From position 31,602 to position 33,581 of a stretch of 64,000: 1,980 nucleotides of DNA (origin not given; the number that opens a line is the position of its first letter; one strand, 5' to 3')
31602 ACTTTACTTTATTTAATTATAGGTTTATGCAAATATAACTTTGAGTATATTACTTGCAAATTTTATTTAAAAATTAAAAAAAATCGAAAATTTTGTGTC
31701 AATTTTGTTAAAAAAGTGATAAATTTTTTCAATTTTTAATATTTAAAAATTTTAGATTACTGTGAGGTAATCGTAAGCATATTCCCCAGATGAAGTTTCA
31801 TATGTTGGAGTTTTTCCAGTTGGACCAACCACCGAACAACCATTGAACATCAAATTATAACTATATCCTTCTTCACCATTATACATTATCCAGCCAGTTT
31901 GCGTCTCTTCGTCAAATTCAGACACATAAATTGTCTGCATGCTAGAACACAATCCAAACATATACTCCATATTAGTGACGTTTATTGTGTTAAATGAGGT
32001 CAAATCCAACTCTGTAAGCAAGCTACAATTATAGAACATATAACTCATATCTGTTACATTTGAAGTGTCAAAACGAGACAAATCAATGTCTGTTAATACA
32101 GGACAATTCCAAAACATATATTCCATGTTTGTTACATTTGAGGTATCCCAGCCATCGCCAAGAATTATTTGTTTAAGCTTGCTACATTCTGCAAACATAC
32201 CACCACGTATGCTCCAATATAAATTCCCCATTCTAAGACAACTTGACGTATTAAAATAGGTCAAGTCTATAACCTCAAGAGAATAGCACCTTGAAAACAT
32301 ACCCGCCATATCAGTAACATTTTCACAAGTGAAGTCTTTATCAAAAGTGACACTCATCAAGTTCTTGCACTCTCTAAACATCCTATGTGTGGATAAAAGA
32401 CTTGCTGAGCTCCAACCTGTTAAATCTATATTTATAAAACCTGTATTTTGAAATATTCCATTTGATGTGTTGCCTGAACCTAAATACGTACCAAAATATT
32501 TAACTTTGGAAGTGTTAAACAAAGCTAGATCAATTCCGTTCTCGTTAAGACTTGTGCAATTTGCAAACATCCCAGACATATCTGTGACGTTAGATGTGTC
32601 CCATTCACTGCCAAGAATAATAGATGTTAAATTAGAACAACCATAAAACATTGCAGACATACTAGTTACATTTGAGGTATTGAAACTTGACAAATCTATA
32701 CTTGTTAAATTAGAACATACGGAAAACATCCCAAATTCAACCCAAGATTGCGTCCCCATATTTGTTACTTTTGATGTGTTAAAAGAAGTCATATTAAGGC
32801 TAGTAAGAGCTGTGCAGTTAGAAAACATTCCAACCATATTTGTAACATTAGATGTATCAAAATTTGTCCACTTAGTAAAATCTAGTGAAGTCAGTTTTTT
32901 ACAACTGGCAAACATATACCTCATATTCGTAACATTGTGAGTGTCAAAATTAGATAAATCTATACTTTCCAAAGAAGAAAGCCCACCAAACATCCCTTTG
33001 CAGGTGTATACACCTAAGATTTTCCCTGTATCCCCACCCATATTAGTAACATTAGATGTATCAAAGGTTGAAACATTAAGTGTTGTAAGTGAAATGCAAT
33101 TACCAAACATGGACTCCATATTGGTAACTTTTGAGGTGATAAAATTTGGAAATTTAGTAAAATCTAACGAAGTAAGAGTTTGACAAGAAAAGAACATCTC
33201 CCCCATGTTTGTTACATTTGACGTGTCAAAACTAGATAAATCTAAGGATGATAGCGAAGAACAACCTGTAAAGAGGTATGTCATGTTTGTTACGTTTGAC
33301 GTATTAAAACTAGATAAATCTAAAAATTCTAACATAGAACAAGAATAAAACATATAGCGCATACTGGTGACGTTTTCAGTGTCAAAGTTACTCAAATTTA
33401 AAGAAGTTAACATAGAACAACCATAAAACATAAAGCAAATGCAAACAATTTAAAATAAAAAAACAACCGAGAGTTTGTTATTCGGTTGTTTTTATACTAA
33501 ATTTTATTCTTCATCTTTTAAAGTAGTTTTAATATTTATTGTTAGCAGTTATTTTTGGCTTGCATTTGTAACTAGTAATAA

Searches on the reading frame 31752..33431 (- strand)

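Call 39: search_protein_families(library=pfam, proteins=[window:31752-33431:-], max_evalue=0.001)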
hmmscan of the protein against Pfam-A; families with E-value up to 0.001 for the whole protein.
window:31752-33431:- (559 aa): 4 families
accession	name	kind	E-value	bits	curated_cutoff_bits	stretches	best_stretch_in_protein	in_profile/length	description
PF03382.20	DUF285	-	2.3e-89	295.6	25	6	411-499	5-89/120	Mycoplasma protein of unknown function, DUF285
PF13855.12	LRR_8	-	1.7e-12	47.3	27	0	145-184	18-55/61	Leucine rich repeat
PF12799.13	LRR_4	-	2.4e-06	28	27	0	34-71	3-40/44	Leucine Rich repeats (2 copies)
PF23952.1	LRR_EndoS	-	2.2e-05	25.1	27.9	0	132-184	74-112/116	Endo-beta-N-acetylglucosaminidase EndoS LRR domain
